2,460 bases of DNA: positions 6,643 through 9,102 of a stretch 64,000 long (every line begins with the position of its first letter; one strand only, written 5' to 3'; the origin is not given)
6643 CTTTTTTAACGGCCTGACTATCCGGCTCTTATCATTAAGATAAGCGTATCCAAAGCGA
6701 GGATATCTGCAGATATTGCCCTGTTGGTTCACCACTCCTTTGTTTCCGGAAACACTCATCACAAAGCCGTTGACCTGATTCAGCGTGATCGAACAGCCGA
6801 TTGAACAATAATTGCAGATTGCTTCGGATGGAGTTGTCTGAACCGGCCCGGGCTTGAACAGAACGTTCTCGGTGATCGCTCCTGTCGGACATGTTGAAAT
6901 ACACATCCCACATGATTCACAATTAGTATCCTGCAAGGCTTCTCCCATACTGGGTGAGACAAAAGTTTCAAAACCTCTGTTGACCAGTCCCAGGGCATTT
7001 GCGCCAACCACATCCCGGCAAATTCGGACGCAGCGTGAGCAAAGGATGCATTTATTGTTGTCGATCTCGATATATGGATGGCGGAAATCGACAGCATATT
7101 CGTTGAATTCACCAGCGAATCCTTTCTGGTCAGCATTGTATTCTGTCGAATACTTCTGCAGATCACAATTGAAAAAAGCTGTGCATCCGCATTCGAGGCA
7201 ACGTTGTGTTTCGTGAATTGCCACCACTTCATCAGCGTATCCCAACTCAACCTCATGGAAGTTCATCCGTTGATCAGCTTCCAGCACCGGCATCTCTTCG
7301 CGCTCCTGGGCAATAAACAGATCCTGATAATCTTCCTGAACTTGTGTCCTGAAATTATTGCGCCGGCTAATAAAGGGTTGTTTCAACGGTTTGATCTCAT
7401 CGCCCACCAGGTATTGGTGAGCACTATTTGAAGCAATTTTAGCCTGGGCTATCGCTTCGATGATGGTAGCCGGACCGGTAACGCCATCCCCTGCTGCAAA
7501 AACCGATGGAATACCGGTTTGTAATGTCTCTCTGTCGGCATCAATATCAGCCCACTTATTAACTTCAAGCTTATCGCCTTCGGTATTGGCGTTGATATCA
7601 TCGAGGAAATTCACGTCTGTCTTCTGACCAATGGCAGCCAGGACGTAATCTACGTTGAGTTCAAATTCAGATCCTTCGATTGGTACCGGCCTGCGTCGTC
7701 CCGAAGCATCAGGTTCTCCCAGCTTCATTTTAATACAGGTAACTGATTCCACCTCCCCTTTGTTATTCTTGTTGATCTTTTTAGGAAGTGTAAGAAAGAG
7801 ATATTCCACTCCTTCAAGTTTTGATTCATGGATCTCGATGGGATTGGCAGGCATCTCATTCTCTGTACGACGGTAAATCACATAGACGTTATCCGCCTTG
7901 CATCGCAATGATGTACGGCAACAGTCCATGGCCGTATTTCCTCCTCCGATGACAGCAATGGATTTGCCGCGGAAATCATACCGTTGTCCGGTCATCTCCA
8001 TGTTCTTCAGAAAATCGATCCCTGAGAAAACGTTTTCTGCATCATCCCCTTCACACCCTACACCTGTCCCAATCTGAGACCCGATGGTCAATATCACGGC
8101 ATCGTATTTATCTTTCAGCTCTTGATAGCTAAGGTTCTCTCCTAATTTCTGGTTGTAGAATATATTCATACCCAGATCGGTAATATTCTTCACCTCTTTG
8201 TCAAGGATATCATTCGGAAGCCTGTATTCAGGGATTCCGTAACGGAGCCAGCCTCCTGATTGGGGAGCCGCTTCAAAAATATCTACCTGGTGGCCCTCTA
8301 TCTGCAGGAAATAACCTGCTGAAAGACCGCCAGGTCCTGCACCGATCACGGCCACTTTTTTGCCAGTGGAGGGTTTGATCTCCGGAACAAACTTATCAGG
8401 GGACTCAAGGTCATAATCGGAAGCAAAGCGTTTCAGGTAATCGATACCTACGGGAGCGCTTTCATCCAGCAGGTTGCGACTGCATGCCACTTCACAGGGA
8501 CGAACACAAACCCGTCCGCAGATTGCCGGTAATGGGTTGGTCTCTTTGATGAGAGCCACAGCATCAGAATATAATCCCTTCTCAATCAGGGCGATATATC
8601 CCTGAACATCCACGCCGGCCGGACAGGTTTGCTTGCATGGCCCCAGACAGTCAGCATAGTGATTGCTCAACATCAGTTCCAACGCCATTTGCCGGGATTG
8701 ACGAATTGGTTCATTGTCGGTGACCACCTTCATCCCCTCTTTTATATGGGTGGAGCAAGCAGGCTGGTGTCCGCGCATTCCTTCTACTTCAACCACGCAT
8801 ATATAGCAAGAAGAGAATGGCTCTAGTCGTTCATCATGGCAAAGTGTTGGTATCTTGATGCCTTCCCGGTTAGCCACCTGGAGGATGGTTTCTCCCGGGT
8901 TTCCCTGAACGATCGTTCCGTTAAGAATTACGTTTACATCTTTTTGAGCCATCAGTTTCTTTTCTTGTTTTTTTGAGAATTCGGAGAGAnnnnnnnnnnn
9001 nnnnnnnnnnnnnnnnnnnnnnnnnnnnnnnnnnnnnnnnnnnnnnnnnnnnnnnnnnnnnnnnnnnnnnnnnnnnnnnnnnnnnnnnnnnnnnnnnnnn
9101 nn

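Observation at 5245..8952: NuoG-like scaffold with a complete GltD/NfnB-type flavoprotein module inserted between its first two clusters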

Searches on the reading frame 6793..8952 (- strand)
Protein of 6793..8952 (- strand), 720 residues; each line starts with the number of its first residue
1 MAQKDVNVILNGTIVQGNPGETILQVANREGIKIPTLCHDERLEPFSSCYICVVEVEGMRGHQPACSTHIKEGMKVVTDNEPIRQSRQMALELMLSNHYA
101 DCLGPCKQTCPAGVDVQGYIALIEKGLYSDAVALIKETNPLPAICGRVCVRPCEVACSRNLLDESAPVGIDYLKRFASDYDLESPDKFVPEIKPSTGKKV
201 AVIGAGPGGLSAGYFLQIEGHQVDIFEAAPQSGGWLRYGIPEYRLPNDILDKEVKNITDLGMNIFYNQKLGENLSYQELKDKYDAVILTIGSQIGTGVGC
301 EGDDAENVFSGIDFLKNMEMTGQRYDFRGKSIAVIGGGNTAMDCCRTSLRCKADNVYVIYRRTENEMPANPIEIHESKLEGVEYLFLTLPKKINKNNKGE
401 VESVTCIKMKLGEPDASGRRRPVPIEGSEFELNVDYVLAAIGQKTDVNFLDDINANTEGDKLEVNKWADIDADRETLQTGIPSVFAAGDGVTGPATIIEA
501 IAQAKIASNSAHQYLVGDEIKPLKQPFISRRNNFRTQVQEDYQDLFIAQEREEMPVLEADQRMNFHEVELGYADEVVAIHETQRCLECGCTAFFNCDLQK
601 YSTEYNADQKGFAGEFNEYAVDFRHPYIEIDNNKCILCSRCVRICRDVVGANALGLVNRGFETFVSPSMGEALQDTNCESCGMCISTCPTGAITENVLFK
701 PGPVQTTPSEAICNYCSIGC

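Call 18: search_solved_structures(query=window:6793-8952:-, max_evalue=1e-100, show_alignments=3)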
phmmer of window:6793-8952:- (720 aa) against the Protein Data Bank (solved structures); distinct sequences matched with E-value up to 1e-100: 3.
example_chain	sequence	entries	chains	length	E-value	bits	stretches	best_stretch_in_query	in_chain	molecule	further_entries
9bov_A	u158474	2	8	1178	8.8e-198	662.2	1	13-720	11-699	Molybdopterin oxidoreductase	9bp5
9n5u_A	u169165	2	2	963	7.4e-182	609.6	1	6-720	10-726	NfnA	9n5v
8oh5_C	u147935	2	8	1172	7.1e-179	599.8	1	6-720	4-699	Formate dehydrogenase-O, major subunit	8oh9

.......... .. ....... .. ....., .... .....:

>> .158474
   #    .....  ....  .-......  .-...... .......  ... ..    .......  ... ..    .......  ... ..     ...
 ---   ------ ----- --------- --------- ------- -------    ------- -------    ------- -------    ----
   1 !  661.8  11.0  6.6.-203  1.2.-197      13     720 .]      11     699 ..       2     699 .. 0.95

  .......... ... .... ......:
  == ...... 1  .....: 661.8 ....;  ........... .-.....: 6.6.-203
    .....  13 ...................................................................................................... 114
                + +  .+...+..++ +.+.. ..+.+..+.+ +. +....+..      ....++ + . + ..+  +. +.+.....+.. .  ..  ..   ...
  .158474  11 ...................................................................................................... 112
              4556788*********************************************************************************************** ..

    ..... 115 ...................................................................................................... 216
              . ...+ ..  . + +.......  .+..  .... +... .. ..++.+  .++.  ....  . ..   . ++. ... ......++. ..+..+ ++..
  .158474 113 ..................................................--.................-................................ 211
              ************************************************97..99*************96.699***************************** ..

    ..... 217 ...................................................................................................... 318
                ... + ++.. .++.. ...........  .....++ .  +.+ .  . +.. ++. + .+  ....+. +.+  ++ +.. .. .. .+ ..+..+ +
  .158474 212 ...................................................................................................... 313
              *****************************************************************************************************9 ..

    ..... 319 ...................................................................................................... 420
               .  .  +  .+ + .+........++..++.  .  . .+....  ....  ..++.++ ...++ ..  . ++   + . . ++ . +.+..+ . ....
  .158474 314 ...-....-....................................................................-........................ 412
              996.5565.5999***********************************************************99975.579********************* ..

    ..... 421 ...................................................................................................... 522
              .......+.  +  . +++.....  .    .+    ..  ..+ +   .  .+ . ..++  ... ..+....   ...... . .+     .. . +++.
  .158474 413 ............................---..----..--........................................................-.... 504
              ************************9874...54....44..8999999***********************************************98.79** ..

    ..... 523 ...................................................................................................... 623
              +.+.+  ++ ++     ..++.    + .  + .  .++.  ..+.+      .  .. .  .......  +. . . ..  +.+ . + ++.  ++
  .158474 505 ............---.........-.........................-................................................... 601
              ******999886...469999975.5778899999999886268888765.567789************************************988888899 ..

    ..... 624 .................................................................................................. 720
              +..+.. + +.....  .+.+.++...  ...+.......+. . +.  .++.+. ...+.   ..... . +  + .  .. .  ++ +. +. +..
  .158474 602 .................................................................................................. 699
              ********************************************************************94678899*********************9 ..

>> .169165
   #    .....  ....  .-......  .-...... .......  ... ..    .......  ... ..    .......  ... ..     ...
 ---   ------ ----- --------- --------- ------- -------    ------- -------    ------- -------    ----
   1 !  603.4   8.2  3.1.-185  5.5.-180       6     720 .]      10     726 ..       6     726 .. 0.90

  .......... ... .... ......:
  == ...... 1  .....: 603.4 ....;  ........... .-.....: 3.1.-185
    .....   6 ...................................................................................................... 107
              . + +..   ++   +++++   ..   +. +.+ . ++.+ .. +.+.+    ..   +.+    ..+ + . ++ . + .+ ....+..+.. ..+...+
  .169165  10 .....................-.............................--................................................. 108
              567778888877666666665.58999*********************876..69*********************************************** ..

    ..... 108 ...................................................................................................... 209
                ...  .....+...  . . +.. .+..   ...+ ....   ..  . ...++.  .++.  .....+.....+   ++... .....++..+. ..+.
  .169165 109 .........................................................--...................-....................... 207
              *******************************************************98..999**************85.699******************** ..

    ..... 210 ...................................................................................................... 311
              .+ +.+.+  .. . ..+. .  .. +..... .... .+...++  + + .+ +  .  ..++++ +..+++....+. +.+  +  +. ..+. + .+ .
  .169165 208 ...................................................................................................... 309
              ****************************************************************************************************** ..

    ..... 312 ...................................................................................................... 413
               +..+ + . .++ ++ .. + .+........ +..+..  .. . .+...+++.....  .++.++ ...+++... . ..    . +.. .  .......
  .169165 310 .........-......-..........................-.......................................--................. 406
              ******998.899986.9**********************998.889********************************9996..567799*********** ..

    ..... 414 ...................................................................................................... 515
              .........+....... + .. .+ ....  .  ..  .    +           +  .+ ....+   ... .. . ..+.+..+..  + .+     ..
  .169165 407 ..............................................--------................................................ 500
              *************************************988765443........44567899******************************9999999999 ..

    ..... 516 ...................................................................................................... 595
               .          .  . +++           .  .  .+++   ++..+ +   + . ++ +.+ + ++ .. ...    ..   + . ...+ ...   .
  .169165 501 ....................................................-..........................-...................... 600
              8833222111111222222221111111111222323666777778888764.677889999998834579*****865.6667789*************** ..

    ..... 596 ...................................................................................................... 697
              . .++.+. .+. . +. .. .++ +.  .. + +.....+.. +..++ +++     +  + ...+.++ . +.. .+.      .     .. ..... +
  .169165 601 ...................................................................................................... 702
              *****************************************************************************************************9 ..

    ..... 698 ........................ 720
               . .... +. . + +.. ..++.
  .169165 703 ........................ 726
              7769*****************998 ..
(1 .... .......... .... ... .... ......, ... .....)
